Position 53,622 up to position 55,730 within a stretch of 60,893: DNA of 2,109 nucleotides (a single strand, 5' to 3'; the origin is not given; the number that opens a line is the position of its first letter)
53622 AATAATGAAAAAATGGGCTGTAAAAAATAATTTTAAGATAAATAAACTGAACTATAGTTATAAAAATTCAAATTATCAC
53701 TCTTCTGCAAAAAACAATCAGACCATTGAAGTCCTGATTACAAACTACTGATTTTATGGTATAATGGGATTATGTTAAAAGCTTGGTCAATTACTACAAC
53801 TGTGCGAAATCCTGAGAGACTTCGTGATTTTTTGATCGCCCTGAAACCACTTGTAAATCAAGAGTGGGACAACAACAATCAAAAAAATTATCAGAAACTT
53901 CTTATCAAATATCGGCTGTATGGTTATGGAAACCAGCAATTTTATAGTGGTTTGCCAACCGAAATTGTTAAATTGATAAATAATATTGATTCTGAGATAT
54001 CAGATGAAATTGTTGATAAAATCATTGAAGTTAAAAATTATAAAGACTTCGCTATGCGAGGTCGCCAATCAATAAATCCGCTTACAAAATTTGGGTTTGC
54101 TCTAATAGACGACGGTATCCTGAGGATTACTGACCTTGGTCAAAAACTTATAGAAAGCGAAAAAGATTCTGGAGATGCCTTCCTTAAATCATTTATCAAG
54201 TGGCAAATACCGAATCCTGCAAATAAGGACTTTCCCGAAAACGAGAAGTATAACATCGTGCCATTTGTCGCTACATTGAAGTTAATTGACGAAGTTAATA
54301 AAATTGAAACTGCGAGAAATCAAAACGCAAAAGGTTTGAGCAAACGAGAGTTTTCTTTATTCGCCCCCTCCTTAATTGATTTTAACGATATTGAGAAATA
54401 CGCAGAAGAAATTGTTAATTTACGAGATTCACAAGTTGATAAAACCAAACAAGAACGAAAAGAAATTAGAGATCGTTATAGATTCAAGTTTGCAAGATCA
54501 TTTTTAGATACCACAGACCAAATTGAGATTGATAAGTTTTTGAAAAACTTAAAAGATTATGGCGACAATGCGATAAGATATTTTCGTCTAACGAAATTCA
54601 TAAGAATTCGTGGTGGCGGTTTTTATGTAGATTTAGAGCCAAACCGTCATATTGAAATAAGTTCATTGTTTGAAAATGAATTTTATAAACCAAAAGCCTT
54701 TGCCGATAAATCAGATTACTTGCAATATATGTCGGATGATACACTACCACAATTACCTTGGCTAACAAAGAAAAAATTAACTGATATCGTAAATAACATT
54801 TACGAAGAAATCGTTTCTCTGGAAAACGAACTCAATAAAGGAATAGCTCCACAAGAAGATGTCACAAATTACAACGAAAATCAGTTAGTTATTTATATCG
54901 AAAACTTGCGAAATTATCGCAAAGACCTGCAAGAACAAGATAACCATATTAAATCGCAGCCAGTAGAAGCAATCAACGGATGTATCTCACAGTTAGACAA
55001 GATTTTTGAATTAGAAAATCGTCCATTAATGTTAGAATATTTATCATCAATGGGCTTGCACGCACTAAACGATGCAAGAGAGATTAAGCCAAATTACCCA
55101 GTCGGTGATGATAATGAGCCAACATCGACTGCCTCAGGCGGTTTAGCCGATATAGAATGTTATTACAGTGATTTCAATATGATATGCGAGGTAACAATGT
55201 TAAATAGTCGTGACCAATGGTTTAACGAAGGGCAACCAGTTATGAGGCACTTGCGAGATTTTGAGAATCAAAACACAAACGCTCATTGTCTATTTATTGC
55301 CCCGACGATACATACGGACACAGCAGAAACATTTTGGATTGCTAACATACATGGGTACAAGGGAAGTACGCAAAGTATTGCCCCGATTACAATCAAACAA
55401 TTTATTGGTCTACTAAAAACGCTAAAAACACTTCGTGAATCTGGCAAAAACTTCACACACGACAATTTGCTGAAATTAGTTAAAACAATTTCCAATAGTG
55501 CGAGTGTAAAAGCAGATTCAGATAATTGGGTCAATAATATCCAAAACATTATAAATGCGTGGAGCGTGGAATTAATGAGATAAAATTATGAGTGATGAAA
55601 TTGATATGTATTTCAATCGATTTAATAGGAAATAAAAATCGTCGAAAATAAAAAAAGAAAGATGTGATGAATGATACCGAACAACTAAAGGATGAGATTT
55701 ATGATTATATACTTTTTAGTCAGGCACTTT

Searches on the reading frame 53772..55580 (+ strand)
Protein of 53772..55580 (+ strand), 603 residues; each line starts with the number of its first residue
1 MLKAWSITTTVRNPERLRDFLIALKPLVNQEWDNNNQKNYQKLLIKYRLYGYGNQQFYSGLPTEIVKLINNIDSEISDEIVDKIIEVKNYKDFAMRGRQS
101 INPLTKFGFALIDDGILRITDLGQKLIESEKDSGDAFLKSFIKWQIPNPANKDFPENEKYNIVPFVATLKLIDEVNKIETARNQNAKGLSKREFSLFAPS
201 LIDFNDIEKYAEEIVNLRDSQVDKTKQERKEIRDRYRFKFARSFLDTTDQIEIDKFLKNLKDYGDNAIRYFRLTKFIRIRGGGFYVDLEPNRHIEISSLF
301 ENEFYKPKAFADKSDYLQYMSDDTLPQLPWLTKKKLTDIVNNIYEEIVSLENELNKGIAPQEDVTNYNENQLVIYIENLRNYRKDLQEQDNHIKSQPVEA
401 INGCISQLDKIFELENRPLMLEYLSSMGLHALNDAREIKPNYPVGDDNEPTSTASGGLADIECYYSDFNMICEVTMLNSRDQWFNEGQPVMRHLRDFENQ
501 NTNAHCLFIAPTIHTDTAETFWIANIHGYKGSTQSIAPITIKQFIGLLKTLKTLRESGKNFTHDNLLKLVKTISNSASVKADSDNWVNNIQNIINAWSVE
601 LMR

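Call 3: search_protein_families(library=pfam, proteins=[window:53772-55580:+], max_evalue=1)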
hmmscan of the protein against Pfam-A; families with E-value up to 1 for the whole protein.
window:53772-55580:+ (603 aa): 7 families
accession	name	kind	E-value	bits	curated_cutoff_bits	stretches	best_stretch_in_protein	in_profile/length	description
PF09491.16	RE_AlwI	-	3.7e-85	287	23.1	1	114-546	12-440/441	AlwI restriction endonuclease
PF22545.2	2CompARG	-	0.0022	18.5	27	1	38-104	7-73/170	2-Component system ADP-ribose glycohydrolase domain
PF21486.3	NUP120_helical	-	0.0024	18.6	27.7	0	67-127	37-97/129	Nucleoporin NUP120, helical domain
PF14338.12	Mrr_N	-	0.0072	16.9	29.5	0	205-252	21-68/87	Mrr N-terminal domain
PF07321.17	YscO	-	0.13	12.7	28.8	1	190-227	51-88/149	Type III secretion protein YscO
PF09375.15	Peptidase_M75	-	0.18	11.8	23.5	0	181-263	96-177/288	Imelysin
PF06148.17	COG2_N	-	0.31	11.6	24.3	0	300-355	8-65/75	COG2 N-terminal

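Call 4: search_protein_families(library=padloc, proteins=[window:53772-55580:+], max_evalue=1)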
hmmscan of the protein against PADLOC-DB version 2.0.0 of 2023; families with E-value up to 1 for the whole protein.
window:53772-55580:+ (603 aa): 5 families
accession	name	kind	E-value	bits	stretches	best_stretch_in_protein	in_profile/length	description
PDLC03393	REase_II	-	2.2e-123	410.7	1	3-601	3-622/624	Type II nicking endonuclease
PDLC03394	REase_II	-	3.5e-39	132.8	2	89-355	61-326/684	Type II nicking endonuclease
PDLC03507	REase_II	-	1.8e-35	120.6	2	408-552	388-531/542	Type II restriction enzyme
PDLC03463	REase_II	-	7.6e-15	52.6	2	442-597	406-563/570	Type II restriction enzyme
PDLC03557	REase_II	-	1.3e-07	28.4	1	446-526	497-579/648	Type II restriction enzyme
